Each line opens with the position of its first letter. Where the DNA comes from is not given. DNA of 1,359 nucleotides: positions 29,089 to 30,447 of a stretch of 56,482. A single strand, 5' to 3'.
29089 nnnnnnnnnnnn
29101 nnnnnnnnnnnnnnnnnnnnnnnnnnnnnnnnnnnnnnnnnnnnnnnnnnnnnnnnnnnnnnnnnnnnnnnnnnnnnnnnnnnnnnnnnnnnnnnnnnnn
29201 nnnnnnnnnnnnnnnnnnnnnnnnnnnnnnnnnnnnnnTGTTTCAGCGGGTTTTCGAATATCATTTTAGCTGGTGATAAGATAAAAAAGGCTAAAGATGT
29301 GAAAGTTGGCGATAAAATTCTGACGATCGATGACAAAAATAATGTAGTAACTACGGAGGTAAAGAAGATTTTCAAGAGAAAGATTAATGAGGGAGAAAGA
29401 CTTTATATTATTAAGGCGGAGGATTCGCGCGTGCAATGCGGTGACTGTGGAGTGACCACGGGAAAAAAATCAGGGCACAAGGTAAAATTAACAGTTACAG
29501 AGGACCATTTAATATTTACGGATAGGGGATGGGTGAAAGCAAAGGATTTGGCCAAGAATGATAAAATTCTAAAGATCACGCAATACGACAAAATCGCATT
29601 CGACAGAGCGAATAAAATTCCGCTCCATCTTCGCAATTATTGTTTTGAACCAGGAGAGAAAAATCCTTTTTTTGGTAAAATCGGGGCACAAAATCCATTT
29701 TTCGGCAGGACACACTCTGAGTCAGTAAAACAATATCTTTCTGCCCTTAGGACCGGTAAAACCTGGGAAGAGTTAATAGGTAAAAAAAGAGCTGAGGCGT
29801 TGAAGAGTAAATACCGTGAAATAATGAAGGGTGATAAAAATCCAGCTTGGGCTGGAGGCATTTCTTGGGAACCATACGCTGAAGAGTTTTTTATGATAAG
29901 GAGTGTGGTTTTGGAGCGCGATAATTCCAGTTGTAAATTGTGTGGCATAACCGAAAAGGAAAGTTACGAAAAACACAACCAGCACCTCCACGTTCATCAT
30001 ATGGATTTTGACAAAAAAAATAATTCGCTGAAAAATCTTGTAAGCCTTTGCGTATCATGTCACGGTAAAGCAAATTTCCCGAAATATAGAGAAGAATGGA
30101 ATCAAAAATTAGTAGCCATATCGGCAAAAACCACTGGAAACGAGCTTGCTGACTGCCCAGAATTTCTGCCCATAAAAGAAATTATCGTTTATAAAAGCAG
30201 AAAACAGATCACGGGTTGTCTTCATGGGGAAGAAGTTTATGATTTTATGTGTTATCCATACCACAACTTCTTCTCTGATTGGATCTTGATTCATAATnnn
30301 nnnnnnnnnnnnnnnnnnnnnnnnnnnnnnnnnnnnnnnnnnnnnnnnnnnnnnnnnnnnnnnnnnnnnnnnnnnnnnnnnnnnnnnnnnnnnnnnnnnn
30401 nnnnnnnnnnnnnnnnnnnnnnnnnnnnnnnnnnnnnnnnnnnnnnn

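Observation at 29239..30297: HNH/NUMOD-type intein splitting a deoxyhypusine-synthase-like gene next to its catalytic-lysine motif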

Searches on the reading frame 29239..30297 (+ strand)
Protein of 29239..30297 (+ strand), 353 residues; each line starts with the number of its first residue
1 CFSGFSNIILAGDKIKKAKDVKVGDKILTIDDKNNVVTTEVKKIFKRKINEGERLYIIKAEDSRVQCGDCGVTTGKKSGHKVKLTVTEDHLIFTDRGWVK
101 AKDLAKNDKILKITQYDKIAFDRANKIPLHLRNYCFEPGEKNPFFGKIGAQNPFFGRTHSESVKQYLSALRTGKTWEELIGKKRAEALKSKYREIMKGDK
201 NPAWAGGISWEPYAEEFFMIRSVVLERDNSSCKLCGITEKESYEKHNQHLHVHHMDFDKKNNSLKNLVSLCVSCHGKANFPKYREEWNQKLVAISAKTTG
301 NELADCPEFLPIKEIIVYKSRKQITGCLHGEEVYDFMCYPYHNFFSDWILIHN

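Call 3: search_protein_families(library=pfam, proteins=[window:29239-30297:+], max_evalue=0.1)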
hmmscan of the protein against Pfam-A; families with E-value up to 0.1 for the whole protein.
window:29239-30297:+ (353 aa): 9 families
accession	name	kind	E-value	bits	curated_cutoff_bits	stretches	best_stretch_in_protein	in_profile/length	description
PF14890.11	Intein_splicing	-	5.4e-10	39.7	35.8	1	77-353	56-155/155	Intein splicing domain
PF01079.26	Hint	-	6.9e-09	36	29.7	1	1-63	13-75/213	Hint module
PF01844.29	HNH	-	0.00015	22.2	21.4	1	232-278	1-44/47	HNH endonuclease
PF07460.16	NUMOD3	-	0.0019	18.5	20.4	0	149-166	18-35/37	NUMOD3 motif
PF14623.11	Vint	-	0.0024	18.1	27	1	1-107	2-79/166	Hint-domain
PF07591.16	PT-HINT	-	0.0054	17.4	27.7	0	11-112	4-89/137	Pretoxin HINT domain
PF05203.21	Hom_end_hint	-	0.067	13.6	32.1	0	1-38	1-38/228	Hom_end-associated Hint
PF25818.1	MTRES1_C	-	0.068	14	27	0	8-51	36-82/103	Mitochondrial transcription rescue factor 1, C-terminal domain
PF13392.12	HNH_3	-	0.068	13.3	24.8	0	250-268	19-37/46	HNH endonuclease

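Call 4: search_protein_families(library=ncbifam, proteins=[window:29239-30297:+], max_evalue=0.1)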
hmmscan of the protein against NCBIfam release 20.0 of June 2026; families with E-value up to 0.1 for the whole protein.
window:29239-30297:+ (353 aa): 4 families
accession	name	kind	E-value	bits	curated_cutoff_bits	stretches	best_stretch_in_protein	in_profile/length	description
NF040563.1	guided_IscB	equivalog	1.5e-09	37.4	175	1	216-291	179-249/314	RNA-guided endonuclease IscB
NF041791.1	anti-phage_ZorE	equivalog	0.00011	21.2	600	1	213-278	189-250/358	type II Zorya anti-phage system protein ZorE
NF008448.1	PRK11295.1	equivalog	0.00029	21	87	1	234-299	26-94/113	YajD family HNH nuclease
NF038221.1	IcmJ_DotN_IVB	equivalog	0.0003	20.4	100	1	215-275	28-81/205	type IVB secretion system protein IcmJDotN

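Call 6: search_solved_structures(query=window:29239-30297:+, max_evalue=1, show_alignments=3)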
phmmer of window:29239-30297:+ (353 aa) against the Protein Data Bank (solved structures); distinct sequences matched with E-value up to 1: 8.
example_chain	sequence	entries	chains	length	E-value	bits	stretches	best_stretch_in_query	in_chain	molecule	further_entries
7cfv_A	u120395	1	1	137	0.00016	24.2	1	75-112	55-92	Spl DnaX mini-intein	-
6ghc_A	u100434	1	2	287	0.01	18.3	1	196-289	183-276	5-methylcytosine-specific restriction enzyme A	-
5h0m_A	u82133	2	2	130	0.15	14.5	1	214-279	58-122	HNH endonuclease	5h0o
5x1h_Q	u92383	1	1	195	0.34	13.3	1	214-274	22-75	IcmJ (DotN)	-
5x1h_A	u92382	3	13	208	0.37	13.2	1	214-274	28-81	IcmJ (DotN)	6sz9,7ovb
5x42_C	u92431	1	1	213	0.39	13.1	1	214-274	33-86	IcmJ (DotN)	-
8ubs_A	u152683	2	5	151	0.44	13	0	81-112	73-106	NrdJ-1 | Nrdj-1 intein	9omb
2imz_A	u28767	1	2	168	0.53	12.7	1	84-119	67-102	Endonuclease PI-MtuI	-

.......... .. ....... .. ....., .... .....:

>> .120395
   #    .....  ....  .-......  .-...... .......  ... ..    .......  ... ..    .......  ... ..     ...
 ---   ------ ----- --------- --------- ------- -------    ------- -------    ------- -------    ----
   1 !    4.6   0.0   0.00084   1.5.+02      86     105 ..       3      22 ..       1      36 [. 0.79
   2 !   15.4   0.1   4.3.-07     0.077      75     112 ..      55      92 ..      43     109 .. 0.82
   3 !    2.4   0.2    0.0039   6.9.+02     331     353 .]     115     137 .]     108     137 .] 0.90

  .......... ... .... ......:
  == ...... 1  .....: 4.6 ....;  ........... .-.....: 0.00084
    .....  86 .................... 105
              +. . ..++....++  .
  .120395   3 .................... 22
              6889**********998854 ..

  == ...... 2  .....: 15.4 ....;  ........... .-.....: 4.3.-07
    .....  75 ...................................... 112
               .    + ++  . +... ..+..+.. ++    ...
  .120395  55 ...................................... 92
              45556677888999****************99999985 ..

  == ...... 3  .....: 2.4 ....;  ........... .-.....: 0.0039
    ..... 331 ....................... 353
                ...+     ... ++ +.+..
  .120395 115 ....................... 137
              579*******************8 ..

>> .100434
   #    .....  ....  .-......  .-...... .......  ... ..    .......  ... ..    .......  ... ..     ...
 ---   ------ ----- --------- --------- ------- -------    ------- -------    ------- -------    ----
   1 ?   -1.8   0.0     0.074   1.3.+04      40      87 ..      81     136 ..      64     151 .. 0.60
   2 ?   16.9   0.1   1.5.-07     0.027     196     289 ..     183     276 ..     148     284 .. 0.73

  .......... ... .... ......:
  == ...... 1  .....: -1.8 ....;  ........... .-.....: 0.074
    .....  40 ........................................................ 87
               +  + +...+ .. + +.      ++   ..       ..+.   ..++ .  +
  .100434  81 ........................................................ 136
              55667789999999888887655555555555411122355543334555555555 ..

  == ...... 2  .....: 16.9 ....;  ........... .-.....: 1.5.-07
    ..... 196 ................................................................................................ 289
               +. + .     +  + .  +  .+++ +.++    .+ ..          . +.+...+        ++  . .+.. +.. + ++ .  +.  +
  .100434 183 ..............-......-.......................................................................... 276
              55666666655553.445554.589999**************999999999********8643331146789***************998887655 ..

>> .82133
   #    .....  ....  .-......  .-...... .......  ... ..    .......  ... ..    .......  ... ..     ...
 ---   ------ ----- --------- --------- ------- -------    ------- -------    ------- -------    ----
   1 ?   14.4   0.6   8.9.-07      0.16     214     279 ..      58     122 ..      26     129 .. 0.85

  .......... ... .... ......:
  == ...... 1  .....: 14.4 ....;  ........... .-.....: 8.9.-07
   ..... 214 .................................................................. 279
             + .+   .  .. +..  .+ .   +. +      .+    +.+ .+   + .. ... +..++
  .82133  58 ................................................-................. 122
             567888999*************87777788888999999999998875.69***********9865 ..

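Call 17: find_homologous_proteins(query=window:29239-30297:+, max_evalue=0.001)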
Query window:29239-30297:+ (353 aa): 2 proteins with E <= 0.001 among 1835 candidates.
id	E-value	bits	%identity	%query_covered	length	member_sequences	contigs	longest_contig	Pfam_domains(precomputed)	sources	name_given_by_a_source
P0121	3.6e-161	554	67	100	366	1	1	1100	PF01844.30,PF01079.26,PF14890.12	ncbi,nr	ncbi:MAG: NUMOD3 domain-containing DNA-binding protein, partial [Candidatus Parcubacteria bacterium]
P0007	8.4e-156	537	64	100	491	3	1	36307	PF01079.26,PF01916.24,PF14890.12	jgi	jgi:hypothetical protein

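Call 32: predict_structure(alignment_id=A1)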
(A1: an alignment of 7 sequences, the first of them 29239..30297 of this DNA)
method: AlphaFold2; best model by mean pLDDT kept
length: 353 residues; sequences in the alignment: 7
mean_pLDDT: 43.2   pTM: 0.34
mean pLDDT of the five models: 43.2, 42.1, 41.6, 36.4, 35.3
residues with pLDDT >= 90: 0; 70-90: 8; 50-70: 100; < 50: 245
segments of 3 or more residues with pLDDT < 50: 1-21, 23-91, 95-97, 106-109, 111-143, 145-176, 195-214, 299-353
pLDDT, mean of each block of 10 residues (from residue 1): 26 33 46 40 46 32 26 24 32 50 49 39 41 42 44 41 45 50 58 48 31 50 59 69 58 58 63 54 63 56 30 27 24 27 34 30
secondary structure, 60 per line:
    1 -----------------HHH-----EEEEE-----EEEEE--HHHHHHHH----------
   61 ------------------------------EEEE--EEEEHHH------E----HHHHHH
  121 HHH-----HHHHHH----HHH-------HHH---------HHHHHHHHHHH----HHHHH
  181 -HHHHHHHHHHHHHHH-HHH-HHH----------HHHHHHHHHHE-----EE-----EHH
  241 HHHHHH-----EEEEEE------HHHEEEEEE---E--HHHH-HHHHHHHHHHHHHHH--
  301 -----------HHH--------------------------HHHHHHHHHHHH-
elements in order: E26-30 E36-40 H43-50 E91-94 E97-100 H115-123 H129-134 H161-171 H176-180 H182-196 H215-224 H239-246 E252-257 E267-272 H279-282 H284-298 H341-352

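Call 33: search_protein_representatives(protein=window:29239-30297:+)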
Query: 353 residues. Proteins with E-value up to 0.001 (for the whole library): 15990; up to 1e-10: 5196; up to 1e-30: 2. The best 150 are listed.
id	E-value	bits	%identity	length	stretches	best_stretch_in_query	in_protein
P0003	4.5e-152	522.8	64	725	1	1-353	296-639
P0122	7.8e-33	130.6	35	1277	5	190-291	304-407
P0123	2.8e-28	115.6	46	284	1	146-288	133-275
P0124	5.4e-28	114.7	41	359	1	137-298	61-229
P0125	5.5e-27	111.4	44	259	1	138-289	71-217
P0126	6.3e-27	111.2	43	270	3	161-279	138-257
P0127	7.8e-27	110.9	44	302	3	171-290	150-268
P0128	8.7e-27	110.7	43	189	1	121-280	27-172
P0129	1.5e-26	109.9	43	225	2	150-289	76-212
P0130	5.7e-26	108.0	38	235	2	146-287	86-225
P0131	1.0e-25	107.2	45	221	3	149-287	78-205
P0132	1.4e-25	106.8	42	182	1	137-287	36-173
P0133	1.6e-25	106.6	40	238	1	150-280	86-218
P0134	5.7e-25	104.7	48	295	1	161-287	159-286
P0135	5.8e-25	104.7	40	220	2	144-289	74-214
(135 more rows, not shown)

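Call 37: search_solved_structures(query=A2, max_evalue=0.1, show_alignments=3)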
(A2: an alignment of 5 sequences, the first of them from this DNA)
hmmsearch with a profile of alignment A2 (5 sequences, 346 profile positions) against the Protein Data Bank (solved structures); distinct sequences matched with E-value up to 0.1: 7.
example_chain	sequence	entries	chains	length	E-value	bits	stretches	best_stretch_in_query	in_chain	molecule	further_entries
7cfv_A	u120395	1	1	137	2e-06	30.7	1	75-112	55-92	Spl DnaX mini-intein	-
5h0m_A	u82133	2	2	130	0.0048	19.6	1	214-284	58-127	HNH endonuclease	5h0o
8ubs_A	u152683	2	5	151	0.008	18.9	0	80-111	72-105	NrdJ-1 | Nrdj-1 intein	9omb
5x1h_Q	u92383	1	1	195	0.0095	18.7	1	213-275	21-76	IcmJ (DotN)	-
5x1h_A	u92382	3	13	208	0.01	18.6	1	213-275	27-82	IcmJ (DotN)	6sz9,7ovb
5x42_C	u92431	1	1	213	0.01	18.5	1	213-275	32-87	IcmJ (DotN)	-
5x42_A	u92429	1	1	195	0.032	16.9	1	216-275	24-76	DotN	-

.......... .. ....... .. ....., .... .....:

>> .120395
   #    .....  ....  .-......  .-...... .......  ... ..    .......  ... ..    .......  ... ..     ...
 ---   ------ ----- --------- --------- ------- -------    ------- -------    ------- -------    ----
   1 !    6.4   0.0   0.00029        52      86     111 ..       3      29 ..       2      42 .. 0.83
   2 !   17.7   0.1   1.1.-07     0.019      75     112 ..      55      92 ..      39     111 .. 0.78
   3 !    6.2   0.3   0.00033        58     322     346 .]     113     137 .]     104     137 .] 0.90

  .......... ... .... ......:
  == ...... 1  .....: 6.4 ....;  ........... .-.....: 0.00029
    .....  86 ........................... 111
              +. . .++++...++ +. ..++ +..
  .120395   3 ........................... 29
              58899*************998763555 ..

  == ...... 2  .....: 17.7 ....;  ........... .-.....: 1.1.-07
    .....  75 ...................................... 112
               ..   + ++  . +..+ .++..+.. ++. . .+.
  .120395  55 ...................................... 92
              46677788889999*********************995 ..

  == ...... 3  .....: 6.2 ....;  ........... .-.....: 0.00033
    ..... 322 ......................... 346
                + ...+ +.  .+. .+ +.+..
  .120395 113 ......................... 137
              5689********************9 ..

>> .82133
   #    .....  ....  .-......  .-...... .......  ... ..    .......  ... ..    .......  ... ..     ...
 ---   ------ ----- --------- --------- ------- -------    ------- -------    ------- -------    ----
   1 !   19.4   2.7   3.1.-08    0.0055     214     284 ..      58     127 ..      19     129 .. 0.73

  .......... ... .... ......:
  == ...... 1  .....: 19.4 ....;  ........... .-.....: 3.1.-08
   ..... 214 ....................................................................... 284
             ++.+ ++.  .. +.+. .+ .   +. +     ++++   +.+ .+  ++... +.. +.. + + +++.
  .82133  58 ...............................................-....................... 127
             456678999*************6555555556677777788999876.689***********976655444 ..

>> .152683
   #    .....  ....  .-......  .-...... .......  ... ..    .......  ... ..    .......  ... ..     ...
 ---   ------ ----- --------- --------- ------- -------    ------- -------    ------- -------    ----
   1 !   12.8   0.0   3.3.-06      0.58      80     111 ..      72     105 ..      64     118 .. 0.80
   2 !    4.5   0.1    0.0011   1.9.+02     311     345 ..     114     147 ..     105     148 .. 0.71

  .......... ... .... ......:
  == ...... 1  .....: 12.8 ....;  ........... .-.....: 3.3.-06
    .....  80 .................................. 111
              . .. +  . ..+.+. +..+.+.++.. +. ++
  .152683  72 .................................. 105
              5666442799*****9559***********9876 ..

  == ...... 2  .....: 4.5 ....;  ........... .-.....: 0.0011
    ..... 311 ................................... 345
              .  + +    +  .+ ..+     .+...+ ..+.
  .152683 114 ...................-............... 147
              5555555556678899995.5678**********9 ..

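Call 39: find_related_loci(query=A2, collection=genome_contigs, flank=5000)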
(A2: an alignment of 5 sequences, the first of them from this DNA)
Query A2 (353 aa) in genome_contigs; peptide patterns used: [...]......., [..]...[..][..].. (x = any residue, [..] = any of these).
62 stretches matched a pattern; 1 encode a relative of the query (tblastn E <= 1e-3); 1 distinct loci.
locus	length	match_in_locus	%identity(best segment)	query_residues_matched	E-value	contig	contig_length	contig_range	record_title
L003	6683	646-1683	63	1-353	2e-154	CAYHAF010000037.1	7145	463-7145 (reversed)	MAG TPA_asm: uncultured Candidatus Saccharibacteria bacterium isolate ERP119294_co1_87 genome assembly, contig: NODE_154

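Call 68: predict_structure(alignment_id=A4)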
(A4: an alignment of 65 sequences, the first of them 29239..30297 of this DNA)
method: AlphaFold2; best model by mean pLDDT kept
length: 353 residues; sequences in the alignment: 65
mean_pLDDT: 68.7   pTM: 0.43
mean pLDDT of the five models: 68.7, 68.6, 68.6, 65.9, 65.9
residues with pLDDT >= 90: 67; 70-90: 106; 50-70: 103; < 50: 77
segments of 3 or more residues with pLDDT < 50: 1-19, 58-84, 115-135, 345-348, 351-353
pLDDT, mean of each block of 10 residues (from residue 1): 32 41 58 65 63 51 39 37 54 72 74 49 39 52 76 81 85 89 89 78 62 85 96 96 96 93 95 94 88 80 53 74 62 66 51 39
secondary structure, 60 per line:
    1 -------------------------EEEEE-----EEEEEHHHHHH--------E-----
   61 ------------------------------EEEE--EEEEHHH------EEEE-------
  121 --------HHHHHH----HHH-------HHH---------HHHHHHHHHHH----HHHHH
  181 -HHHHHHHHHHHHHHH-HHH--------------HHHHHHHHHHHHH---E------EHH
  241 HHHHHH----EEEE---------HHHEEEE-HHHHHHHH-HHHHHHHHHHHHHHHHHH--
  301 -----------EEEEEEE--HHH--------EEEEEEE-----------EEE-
elements in order: E26-30 E36-40 H41-46 E91-94 E97-100 E110-113 H129-134 H161-171 H176-180 H182-196 H215-227 H239-246 E251-254 E267-270 H272-279 H281-298 E312-318 E332-338 E350-352

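Call 71: fold_search(model_id=the predicted structure, library=pdb)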
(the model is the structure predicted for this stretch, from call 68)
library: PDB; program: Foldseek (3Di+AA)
matches with E <= 10: 114; with E <= 0.001: 0
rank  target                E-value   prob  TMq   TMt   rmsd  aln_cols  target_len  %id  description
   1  6ghc_B                2.3e-03  1.00  0.20  0.24  16.1       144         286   19  Modification dependent EcoKMcrA restriction endonuclease (released 2018-08-08)
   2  6ghc_A                4.2e-03  0.99  0.18  0.22  15.7       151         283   18  Modification dependent EcoKMcrA restriction endonuclease (released 2018-08-08)
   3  9dih_A                1.4e-02  1.00  0.20  0.19   3.9       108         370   17  CBASS Pseudomonas syringae Cap5 tetramer with DNA duplex and 3'2'-c-diAMP cyclic dinucleotide ligand (released 2025-06-18)
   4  8fmf_A                1.8e-02  1.00  0.19  0.19   3.6       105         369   17  Structure of CBASS Cap5 from Pseudomonas syringae as an activated tetramer with the cyclic dinucleotide 3'2'-c-diAMP l (released 2024-02-07)
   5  8fmf_C                1.8e-02  1.00  0.19  0.19   3.7       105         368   18  Structure of CBASS Cap5 from Pseudomonas syringae as an activated tetramer with the cyclic dinucleotide 3'2'-c-diAMP l (released 2024-02-07)
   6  9dif_A                3.6e-02  1.00  0.20  0.19   3.8       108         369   16  CBASS Pseudomonas syringae Cap5 tetramer with DNA duplex and 3'2'-c-GAMP cyclic dinucleotide ligand (released 2025-06-18)
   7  8fmh_E                4.6e-02  0.99  0.18  0.18   4.6       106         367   17  Structure of CBASS Cap5 from Pseudomonas syringae as an activated tetramer with the cyclic dinucleotide 3'2'-c-dGAMP l (released 2024-02-07)
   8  9liq_A                4.6e-02  0.60  0.18  0.13  20.9       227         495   13  CryoEM Structures Uncover the Unexpected Hinges of IscB for Enhanced Gene Editing (released 2026-01-21)
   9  8fmh_C                5.2e-02  1.00  0.20  0.19   4.0       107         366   18  Structure of CBASS Cap5 from Pseudomonas syringae as an activated tetramer with the cyclic dinucleotide 3'2'-c-dGAMP l (released 2024-02-07)
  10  8fmg_B                6.2e-02  0.98  0.14  0.14   6.3        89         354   16  Structure of CBASS Cap5 from Pseudomonas syringae as an activated tetramer with the cyclic dinucleotide 3'2'-c-diAMP l (released 2024-02-07)
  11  9ar4_A                6.2e-02  0.77  0.17  0.07  17.2       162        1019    9  CryoEM structure of ThermoCas9 in post-cleavage state bound with the DNA containing NNNNCCA PAM (released 2025-02-26)
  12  8fm1_A                7.5e-02  0.89  0.15  0.15   6.6        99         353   20  Structure of CBASS Cap5 from Pseudomonas syringae in the absence of a ligand (apo form dimer) (released 2024-02-07)
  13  8zcz_A                7.5e-02  0.60  0.16  0.08  16.2       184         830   11  Cryo-EM structure of eSaCas9_NNG-guide RNA-target DNA complex in an interrogation state (released 2025-11-05)
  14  8fm1_J                9.0e-02  0.77  0.14  0.14   7.1       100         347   18  Structure of CBASS Cap5 from Pseudomonas syringae in the absence of a ligand (apo form dimer) (released 2024-02-07)
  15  8fmf_D                9.5e-02  0.91  0.15  0.15   5.7       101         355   19  Structure of CBASS Cap5 from Pseudomonas syringae as an activated tetramer with the cyclic dinucleotide 3'2'-c-diAMP l (released 2024-02-07)
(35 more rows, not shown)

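Call 77: search_protein_families(library=phrogs, proteins=[window:29239-30297:+], max_evalue=0.001)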
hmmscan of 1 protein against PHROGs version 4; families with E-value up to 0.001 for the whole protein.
window:29239-30297:+ (353 aa): 18 families
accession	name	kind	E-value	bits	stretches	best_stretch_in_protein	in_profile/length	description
phrog_8446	-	DNA, RNA and nucleotide metabolism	6.3e-18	66.2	1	191-279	103-196/211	HNH endonuclease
phrog_1271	-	DNA, RNA and nucleotide metabolism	8.3e-12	46.2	1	219-285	256-322/361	HNH endonuclease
phrog_8048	-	DNA, RNA and nucleotide metabolism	2.8e-11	44.2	1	215-277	162-224/273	HNH endonuclease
phrog_119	-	DNA, RNA and nucleotide metabolism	2.1e-10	41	1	199-293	173-271/443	HNH endonuclease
phrog_144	-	DNA, RNA and nucleotide metabolism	6.3e-07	30.2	1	220-278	75-132/175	HNH endonuclease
phrog_589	-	DNA, RNA and nucleotide metabolism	1e-06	29.6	1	220-278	82-138/179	HNH endonuclease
phrog_333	-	DNA, RNA and nucleotide metabolism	1.3e-06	29.6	1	202-277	6-77/138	HNH endonuclease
phrog_16726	-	DNA, RNA and nucleotide metabolism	4.5e-06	27.6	1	219-277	83-139/308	HNH endonuclease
phrog_24252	-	DNA, RNA and nucleotide metabolism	5.7e-06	27.7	1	220-298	6-90/146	HNH endonuclease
phrog_740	-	DNA, RNA and nucleotide metabolism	1.2e-05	25.5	1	221-278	30-84/332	HNH endonuclease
phrog_10822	-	DNA, RNA and nucleotide metabolism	2.3e-05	25.2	1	221-290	92-157/245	HNH endonuclease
phrog_5200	-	DNA, RNA and nucleotide metabolism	5e-05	24.3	1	218-276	29-82/154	HNH endonuclease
phrog_15471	-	DNA, RNA and nucleotide metabolism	6.4e-05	23.9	1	247-291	48-93/183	HNH endonuclease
phrog_7785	-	DNA, RNA and nucleotide metabolism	0.00021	22.3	1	222-291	63-126/147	HNH endonuclease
phrog_4581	-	head and packaging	0.00028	21.4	1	219-278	55-108/395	terminase small subunit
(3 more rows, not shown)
